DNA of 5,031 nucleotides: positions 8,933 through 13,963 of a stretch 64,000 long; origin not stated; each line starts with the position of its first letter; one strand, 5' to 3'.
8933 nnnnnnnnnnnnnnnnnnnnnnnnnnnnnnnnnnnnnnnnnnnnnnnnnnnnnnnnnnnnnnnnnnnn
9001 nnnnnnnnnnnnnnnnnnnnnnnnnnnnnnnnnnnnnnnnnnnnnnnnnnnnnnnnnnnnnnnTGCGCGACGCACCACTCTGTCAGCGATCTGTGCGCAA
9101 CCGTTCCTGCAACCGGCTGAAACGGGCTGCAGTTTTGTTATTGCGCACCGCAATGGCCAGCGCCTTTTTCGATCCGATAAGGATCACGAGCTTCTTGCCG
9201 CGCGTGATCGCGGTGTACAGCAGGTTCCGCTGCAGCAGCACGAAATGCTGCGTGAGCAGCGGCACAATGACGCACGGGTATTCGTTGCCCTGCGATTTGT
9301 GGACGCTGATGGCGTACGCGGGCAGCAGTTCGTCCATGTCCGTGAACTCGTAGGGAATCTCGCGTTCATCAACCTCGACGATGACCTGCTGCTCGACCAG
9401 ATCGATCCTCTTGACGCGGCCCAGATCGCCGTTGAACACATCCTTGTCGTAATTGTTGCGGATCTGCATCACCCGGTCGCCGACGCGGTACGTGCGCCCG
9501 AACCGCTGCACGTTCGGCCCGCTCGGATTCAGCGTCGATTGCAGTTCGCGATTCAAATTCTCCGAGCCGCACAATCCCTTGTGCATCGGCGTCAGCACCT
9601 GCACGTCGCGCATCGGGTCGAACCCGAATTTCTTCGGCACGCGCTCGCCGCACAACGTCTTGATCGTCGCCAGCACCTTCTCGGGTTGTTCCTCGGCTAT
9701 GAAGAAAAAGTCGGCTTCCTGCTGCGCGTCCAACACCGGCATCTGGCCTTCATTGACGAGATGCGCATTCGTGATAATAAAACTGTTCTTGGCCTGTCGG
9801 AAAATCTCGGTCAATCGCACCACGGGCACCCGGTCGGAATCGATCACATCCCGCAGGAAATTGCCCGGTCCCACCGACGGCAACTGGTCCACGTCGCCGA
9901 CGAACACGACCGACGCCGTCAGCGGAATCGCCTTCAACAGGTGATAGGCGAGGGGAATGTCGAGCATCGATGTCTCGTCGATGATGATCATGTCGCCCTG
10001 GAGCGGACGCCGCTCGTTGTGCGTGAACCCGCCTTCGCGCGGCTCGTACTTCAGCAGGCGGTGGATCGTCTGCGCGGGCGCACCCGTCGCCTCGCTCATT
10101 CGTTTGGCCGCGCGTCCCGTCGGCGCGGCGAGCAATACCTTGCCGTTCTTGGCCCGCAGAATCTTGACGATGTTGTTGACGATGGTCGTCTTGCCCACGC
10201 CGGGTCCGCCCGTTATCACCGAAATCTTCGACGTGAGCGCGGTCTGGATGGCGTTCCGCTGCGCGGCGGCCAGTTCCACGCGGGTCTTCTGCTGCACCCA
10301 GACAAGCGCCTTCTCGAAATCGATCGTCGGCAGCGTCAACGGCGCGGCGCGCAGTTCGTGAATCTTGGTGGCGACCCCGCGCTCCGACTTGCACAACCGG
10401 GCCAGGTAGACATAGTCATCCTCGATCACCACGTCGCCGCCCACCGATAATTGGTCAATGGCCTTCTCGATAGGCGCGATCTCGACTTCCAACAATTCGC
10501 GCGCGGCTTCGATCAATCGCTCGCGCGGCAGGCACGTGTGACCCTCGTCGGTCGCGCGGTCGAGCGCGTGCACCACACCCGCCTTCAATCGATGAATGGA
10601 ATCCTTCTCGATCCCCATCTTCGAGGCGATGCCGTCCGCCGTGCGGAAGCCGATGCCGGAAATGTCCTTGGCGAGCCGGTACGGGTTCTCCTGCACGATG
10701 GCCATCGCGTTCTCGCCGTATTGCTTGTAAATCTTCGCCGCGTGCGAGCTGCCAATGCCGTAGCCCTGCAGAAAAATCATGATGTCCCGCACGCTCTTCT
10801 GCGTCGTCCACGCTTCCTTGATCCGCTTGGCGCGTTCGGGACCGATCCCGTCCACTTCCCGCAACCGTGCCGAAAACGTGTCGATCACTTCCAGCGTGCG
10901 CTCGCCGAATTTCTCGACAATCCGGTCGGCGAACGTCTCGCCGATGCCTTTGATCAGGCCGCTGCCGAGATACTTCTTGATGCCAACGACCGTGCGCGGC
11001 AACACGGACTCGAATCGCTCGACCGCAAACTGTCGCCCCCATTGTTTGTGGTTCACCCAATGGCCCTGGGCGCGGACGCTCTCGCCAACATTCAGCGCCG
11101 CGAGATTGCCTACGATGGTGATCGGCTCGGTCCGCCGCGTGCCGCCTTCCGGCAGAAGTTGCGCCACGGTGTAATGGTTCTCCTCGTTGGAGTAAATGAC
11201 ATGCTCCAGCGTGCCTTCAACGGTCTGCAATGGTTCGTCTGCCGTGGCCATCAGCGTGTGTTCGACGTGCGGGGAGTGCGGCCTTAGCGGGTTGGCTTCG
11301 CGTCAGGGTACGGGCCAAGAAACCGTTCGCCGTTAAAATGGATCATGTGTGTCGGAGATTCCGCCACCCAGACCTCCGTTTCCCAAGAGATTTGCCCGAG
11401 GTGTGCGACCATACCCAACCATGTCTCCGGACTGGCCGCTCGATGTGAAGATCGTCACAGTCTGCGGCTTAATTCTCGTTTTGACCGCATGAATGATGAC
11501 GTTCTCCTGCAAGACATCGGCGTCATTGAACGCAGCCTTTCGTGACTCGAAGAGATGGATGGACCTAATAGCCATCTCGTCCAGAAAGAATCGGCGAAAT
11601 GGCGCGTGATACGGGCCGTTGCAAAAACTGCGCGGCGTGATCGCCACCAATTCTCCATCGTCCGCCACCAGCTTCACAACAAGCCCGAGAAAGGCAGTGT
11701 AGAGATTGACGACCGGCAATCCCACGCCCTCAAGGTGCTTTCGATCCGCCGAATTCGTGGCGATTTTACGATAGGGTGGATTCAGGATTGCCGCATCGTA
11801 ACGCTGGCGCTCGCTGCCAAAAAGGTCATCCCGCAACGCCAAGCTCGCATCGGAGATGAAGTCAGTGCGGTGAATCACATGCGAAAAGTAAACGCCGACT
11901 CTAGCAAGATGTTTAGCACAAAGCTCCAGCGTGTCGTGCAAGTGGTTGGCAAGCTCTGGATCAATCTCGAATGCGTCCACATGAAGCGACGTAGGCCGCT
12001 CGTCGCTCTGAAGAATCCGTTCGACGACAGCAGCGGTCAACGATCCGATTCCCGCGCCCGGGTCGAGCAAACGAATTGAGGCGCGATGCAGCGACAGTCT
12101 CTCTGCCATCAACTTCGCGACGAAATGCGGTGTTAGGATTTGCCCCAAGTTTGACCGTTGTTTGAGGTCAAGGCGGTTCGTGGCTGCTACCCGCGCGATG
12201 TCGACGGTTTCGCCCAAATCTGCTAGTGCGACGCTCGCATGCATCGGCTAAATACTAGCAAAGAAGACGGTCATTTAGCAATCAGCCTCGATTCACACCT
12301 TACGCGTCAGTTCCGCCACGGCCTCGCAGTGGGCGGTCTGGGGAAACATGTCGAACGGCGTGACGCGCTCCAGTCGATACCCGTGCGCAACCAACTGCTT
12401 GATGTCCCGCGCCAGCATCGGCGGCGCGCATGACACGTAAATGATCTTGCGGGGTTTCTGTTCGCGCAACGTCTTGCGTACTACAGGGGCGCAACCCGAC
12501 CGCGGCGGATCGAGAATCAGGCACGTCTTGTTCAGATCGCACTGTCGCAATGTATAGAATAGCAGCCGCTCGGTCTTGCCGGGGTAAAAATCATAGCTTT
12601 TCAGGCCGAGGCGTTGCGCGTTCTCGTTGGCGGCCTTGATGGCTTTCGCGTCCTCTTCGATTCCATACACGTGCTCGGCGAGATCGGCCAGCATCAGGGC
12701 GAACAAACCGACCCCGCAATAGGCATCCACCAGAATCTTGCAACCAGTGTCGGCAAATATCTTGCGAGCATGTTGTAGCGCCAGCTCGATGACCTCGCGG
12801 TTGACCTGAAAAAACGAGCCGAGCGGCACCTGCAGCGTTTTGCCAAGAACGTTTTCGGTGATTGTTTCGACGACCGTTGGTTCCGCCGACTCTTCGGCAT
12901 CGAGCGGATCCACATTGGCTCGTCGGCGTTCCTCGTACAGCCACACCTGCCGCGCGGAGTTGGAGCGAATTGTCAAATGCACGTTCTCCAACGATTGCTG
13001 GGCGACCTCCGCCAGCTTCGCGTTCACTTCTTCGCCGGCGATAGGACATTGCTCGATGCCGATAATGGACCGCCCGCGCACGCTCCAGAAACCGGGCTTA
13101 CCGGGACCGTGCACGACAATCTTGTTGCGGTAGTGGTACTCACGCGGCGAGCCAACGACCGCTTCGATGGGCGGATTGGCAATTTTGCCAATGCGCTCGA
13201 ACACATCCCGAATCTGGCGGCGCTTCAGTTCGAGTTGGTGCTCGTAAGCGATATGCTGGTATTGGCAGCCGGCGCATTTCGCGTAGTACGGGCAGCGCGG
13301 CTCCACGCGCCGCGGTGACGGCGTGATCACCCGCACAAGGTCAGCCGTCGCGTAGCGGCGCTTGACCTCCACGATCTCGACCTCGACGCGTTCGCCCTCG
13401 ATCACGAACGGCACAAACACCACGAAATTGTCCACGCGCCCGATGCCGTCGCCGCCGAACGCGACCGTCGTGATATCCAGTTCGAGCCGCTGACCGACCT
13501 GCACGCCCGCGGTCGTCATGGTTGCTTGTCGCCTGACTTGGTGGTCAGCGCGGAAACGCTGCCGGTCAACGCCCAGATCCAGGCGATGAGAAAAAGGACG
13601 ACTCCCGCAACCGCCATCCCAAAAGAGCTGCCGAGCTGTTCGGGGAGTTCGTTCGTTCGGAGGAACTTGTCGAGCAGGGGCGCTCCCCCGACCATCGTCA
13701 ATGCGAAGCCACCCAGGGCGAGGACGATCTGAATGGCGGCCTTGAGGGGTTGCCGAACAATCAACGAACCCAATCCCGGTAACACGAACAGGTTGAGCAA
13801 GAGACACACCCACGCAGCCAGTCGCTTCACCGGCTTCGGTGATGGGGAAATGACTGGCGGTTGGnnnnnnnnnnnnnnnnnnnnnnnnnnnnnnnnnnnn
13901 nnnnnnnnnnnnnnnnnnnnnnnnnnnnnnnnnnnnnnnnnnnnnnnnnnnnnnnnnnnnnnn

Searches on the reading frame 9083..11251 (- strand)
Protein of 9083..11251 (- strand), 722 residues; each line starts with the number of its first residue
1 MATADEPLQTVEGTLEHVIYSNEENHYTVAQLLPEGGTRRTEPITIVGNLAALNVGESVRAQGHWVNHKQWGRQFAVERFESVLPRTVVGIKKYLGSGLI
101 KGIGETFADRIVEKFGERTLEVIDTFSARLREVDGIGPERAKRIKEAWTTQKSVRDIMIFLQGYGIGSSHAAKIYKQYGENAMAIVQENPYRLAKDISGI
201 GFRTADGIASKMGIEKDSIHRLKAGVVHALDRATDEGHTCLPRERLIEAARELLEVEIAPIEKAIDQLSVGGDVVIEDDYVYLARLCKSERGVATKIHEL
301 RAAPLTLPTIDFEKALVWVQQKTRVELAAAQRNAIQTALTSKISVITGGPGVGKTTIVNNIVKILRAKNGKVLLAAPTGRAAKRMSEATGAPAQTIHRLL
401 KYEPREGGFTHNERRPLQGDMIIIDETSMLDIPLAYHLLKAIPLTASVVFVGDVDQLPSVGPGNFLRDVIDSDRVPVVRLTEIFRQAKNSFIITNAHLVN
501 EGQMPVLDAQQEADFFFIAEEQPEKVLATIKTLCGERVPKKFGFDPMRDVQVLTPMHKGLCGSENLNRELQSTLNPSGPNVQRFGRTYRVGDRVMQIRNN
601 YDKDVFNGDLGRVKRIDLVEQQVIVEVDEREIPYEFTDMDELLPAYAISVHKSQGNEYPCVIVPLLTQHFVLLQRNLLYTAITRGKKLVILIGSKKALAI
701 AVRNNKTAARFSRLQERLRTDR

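Call 74: search_protein_families(library=pfam, proteins=[window:9083-11251:-], max_evalue=0.00001)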
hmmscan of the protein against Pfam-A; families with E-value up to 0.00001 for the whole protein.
window:9083-11251:- (722 aa): 9 families
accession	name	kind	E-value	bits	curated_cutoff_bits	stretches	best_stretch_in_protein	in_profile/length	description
PF13245.12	AAA_19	-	5.8e-48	162.9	25.1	1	331-462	1-134/134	AAA domain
PF13604.12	AAA_30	-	4.3e-45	154.2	27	1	327-515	2-185/191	AAA domain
PF14490.11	HHH_RecD2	-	2.2e-40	136.9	27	1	151-240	2-92/92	ATP-dependent RecD2 DNA helicase HHH domain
PF23139.1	OB_YrrC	-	2.7e-24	85.3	27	1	9-85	2-76/76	ATP-dependent DNA helicase YrrC, OB-fold domain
PF18335.7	SH3_13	-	9.3e-22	77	41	1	566-626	1-64/65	ATP-dependent RecD-like DNA helicase SH3 domain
PF13538.12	UvrD_C_2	-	4.8e-19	68.4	27.4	1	644-692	1-52/52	UvrD-like helicase C-terminal domain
PF01443.25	Viral_helicase1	-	1.4e-10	41.9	21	0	345-495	2-138/228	Viral superfamily 1 RNA helicase core domain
PF13086.12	AAA_11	-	1.4e-09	38.5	27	1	327-383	2-66/257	AAA domain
PF14520.12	HHH_5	-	2.7e-06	28.2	27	0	100-148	7-55/57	Helix-hairpin-helix domain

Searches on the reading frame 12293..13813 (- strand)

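Call 74: search_protein_families(library=pfam, proteins=[window:12293-13813:-], max_evalue=0.00001)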
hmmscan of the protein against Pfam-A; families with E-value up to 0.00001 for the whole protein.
window:12293-13813:- (506 aa): 3 families
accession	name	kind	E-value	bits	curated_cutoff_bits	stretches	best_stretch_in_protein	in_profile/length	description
PF05958.17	tRNA_U5-meth_tr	-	1.6e-17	64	23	1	331-504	176-356/357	tRNA (Uracil-5-)-methyltransferase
PF01938.26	TRAM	-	3.1e-15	56.2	21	1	104-160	2-61/61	TRAM domain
PF13847.12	Methyltransf_31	-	3e-06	27.4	27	1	361-418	7-67/145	Methyltransferase domain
